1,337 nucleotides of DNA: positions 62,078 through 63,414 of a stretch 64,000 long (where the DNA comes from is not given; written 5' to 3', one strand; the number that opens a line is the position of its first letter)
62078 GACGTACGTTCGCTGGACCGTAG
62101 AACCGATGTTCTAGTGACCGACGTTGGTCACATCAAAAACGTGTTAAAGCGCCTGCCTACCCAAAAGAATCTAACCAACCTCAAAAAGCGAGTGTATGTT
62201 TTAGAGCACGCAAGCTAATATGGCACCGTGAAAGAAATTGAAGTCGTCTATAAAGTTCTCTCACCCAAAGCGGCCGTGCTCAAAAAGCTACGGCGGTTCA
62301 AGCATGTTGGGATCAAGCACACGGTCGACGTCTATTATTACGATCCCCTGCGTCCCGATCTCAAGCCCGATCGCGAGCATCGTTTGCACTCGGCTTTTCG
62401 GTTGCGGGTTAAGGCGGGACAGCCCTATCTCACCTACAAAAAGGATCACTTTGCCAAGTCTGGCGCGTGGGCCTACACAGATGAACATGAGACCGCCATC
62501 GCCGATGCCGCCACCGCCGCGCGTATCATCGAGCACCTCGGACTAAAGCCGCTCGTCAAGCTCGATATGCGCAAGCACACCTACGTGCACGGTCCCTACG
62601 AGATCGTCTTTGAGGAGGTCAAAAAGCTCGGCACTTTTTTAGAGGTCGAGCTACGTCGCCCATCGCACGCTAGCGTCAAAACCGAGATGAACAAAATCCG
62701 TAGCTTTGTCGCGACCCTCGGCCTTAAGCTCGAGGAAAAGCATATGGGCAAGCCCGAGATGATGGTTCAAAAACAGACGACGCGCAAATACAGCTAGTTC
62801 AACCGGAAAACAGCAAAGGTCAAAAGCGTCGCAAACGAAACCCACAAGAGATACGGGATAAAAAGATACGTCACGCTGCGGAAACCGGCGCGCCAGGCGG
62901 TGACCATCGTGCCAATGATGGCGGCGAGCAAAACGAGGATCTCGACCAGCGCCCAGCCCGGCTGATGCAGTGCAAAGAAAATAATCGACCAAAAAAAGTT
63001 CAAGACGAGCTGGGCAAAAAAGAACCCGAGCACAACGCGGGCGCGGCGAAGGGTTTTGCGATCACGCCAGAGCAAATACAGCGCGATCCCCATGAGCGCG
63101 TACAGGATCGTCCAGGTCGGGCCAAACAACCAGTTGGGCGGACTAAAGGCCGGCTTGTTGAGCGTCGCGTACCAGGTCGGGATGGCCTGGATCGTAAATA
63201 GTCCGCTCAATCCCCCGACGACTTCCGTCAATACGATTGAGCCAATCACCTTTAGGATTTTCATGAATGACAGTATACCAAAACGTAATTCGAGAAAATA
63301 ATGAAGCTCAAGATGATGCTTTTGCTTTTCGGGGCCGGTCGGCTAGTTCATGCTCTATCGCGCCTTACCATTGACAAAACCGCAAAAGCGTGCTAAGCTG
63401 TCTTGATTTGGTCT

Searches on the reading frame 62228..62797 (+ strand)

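Call 58: search_protein_families(library=pfam, proteins=[window:62228-62797:+], max_evalue=0.01)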
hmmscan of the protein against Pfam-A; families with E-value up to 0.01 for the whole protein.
window:62228-62797:+ (189 aa): 1 family
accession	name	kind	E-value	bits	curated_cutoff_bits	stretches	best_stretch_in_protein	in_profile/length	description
PF01928.26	CYTH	-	2.5e-19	70.2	23.2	1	3-170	1-173/179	CYTH domain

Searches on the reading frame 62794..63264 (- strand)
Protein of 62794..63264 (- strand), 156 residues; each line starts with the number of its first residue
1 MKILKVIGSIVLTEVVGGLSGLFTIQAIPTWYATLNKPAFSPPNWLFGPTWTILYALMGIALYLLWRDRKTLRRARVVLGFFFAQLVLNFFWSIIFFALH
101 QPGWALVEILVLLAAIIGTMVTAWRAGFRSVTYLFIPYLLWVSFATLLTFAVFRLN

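Call 58: search_protein_families(library=pfam, proteins=[window:62794-63264:-], max_evalue=0.01)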
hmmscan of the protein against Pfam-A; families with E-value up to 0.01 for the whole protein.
window:62794-63264:- (156 aa): 1 family
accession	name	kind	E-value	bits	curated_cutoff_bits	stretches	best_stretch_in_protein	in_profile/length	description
PF03073.20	TspO_MBR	-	1.7e-47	161.2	24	1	10-153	2-144/145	TspO/MBR family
